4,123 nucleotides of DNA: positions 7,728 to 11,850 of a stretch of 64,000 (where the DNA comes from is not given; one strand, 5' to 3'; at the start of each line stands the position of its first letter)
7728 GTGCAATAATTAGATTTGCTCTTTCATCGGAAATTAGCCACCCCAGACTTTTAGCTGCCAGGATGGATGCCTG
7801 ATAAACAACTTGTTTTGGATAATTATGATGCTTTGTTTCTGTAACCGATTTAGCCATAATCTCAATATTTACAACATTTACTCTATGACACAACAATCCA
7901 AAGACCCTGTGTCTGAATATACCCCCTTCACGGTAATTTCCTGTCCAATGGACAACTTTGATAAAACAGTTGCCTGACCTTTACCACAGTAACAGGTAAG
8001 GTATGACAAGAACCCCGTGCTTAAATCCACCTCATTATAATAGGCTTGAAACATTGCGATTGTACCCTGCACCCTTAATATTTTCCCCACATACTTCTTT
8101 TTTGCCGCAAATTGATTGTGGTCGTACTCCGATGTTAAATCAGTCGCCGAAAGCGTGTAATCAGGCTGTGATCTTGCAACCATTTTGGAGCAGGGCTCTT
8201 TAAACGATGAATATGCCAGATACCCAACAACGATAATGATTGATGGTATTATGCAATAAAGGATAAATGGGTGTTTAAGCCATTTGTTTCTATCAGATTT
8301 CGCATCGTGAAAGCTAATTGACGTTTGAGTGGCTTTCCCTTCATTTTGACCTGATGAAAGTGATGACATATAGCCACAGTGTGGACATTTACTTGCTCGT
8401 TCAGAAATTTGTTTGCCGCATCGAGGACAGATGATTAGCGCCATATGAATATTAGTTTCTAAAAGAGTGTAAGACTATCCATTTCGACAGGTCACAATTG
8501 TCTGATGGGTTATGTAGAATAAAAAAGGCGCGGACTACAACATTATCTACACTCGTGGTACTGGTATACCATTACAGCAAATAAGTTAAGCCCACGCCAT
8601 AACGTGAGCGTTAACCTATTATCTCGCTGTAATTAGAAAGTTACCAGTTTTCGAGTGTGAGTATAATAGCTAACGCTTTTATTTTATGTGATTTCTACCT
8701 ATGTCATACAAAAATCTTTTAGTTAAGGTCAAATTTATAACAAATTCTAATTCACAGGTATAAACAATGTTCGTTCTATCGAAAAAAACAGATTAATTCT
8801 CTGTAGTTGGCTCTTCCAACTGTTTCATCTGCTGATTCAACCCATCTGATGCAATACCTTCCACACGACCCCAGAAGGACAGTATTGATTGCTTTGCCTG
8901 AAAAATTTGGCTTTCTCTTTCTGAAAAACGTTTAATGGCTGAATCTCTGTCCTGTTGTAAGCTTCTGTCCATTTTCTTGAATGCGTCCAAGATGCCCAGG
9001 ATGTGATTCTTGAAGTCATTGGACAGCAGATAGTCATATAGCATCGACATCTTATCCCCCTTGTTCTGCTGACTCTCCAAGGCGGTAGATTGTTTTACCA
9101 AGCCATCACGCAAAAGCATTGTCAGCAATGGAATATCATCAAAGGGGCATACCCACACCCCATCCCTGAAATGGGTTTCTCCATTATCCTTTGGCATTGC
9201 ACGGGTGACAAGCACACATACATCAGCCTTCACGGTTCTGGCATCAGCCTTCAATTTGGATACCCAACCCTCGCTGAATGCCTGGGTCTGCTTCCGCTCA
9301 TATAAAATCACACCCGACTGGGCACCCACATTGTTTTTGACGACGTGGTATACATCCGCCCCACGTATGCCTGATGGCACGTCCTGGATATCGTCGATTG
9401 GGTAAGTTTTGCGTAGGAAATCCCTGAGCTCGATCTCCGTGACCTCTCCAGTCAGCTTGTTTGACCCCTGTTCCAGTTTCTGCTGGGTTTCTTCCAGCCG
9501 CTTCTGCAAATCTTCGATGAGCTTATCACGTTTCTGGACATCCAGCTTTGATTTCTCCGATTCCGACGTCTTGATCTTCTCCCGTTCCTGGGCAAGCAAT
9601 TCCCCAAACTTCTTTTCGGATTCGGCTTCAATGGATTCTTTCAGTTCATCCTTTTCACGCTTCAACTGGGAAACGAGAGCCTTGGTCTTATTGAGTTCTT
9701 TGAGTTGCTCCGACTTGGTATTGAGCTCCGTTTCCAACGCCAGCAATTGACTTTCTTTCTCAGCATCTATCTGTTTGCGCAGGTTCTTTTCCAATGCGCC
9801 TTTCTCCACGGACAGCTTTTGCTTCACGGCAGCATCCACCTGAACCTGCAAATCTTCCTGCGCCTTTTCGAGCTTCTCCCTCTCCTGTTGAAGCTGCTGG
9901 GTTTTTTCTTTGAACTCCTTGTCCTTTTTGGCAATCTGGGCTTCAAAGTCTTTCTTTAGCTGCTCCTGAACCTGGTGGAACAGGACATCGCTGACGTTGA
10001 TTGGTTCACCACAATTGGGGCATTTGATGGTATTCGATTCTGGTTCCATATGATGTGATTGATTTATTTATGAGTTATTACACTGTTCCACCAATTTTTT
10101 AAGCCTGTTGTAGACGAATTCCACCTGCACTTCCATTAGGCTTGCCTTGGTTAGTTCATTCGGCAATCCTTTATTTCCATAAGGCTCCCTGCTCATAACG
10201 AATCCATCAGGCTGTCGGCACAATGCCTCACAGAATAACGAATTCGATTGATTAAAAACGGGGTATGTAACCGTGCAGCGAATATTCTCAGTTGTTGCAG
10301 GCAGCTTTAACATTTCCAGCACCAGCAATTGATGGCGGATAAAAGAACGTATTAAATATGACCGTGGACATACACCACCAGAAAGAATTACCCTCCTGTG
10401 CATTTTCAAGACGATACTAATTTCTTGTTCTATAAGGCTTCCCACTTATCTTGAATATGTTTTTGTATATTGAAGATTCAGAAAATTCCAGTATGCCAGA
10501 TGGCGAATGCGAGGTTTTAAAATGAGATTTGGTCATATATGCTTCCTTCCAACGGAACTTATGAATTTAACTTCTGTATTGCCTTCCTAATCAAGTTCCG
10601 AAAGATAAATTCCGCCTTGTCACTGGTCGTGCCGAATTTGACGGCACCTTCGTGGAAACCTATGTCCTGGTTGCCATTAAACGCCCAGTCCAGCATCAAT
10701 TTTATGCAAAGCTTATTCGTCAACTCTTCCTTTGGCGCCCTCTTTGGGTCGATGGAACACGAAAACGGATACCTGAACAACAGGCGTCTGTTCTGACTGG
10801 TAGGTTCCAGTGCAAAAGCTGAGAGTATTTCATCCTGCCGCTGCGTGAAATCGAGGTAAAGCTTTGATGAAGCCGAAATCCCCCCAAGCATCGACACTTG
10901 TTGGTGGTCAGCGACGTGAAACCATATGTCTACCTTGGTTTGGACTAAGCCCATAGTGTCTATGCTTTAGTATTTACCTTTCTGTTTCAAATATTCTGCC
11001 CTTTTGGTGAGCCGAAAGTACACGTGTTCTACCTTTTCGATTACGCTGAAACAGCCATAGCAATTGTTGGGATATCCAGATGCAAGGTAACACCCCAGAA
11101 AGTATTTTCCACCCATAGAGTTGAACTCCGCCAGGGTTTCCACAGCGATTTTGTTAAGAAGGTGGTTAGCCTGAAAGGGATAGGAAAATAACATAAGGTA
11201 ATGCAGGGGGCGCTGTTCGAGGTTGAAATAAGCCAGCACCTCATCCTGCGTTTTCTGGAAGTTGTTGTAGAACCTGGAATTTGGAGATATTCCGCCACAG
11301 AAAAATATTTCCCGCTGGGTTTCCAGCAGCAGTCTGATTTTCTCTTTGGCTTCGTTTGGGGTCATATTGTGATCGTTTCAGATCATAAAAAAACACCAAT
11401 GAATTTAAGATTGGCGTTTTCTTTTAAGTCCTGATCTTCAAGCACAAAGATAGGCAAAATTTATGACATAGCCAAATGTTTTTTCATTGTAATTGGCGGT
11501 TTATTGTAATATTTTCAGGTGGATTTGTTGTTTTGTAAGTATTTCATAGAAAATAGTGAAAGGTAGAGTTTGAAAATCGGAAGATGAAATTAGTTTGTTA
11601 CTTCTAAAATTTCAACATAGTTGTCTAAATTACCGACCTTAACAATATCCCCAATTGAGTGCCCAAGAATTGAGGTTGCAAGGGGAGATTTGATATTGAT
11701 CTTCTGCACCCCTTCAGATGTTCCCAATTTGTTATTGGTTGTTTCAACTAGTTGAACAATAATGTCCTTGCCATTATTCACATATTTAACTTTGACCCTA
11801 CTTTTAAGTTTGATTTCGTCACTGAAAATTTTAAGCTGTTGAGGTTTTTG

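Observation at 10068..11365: Tandem triplication of a divergent ~130-aa protein family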

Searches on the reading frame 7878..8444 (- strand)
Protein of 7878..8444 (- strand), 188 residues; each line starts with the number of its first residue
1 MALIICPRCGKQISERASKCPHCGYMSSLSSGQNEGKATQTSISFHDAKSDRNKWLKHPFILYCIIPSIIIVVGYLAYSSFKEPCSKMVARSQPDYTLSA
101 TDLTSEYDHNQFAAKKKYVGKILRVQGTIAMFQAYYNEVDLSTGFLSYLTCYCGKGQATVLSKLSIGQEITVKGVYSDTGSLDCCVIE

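Call 11: search_protein_families(library=padloc, proteins=[window:7878-8444:-], max_evalue=0.01)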
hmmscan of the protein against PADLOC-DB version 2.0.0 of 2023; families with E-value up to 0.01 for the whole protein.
window:7878-8444:- (188 aa): 0 families

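Call 13: search_protein_families(library=pfam, proteins=[window:7878-8444:-], max_evalue=0.001)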
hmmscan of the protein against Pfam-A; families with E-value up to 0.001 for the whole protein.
window:7878-8444:- (188 aa): 5 families
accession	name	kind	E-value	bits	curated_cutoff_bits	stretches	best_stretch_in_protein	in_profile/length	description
PF12869.13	tRNA_anti-like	-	2.1e-11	44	23.5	1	60-174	6-130/146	tRNA_anti-like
PF13248.11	Zn_ribbon_3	-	5.3e-07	29.3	27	1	4-25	3-24/26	zinc-ribbon domain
PF13240.11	Zn_Ribbon_1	-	9.5e-07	28.9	25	1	6-25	2-21/23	zinc-ribbon domain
PF10571.15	UPF0547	-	4.6e-06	27.1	29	1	6-25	3-22/26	Uncharacterised protein family UPF0547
PF12773.13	DZR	-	0.00068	20.2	27.3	0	6-24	27-45/45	Double zinc ribbon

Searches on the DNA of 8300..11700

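Call 115: search_rna_families(source=window, start=8300, end=11700, threshold=evalue, max_evalue=1)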
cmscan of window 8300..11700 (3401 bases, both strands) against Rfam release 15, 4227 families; matches with E-value up to 1: 0.
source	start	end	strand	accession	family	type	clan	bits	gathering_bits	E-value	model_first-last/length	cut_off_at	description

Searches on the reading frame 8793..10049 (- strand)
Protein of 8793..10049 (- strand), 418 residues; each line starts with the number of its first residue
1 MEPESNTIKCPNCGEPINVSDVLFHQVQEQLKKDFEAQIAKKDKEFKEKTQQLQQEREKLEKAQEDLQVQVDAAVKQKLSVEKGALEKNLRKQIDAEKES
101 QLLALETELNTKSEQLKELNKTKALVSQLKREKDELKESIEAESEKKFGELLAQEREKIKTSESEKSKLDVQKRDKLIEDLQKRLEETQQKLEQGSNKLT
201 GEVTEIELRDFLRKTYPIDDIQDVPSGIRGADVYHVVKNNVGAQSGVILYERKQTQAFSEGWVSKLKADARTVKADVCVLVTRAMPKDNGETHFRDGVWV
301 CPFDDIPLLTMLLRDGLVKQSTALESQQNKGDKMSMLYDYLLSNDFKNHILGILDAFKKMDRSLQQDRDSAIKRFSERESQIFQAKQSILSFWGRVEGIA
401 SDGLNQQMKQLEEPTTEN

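Call 11: search_protein_families(library=padloc, proteins=[window:8793-10049:-], max_evalue=0.01)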
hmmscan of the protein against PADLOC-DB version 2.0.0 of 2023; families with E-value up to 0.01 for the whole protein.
window:8793-10049:- (418 aa): 2 families
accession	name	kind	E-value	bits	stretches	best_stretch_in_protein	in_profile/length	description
PDLC03865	LmuB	-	1.6e-07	27.9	1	7-215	509-694/1007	-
PDLC03859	LmuB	-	1.2e-06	26.1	1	5-206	329-495/611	-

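Call 13: search_protein_families(library=pfam, proteins=[window:8793-10049:-], max_evalue=0.001)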
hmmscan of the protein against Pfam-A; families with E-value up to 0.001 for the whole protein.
window:8793-10049:- (418 aa): 2 families
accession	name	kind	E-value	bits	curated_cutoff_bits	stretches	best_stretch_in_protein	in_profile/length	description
PF09903.14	DUF2130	-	7.5e-47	160.2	26.7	1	168-388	2-235/255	Uncharacterized protein conserved in bacteria (DUF2130)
PF13166.12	AAA_13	-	0.00029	20.1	36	1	27-207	269-450/713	AAA domain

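Call 70: search_solved_structures(query=window:8793-10049:-, max_evalue=1)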
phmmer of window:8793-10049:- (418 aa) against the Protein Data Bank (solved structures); distinct sequences matched with E-value up to 1: 5.
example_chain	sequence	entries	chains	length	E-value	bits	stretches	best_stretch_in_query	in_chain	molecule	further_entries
8ytc_A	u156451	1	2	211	0.12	14.7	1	3-56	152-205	Protein PML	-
5v3r_A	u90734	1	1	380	0.76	12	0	27-91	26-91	Programmed cell death 6-interacting protein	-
9qhs_A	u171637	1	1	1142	0.8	12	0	52-191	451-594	Putative DNA-directed DNA polymerase I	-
5wa1_A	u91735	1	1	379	0.96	11.7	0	27-91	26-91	Programmed cell death 6-interacting protein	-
2oew_A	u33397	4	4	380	0.96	11.7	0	27-91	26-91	Programmed cell death 6-interacting protein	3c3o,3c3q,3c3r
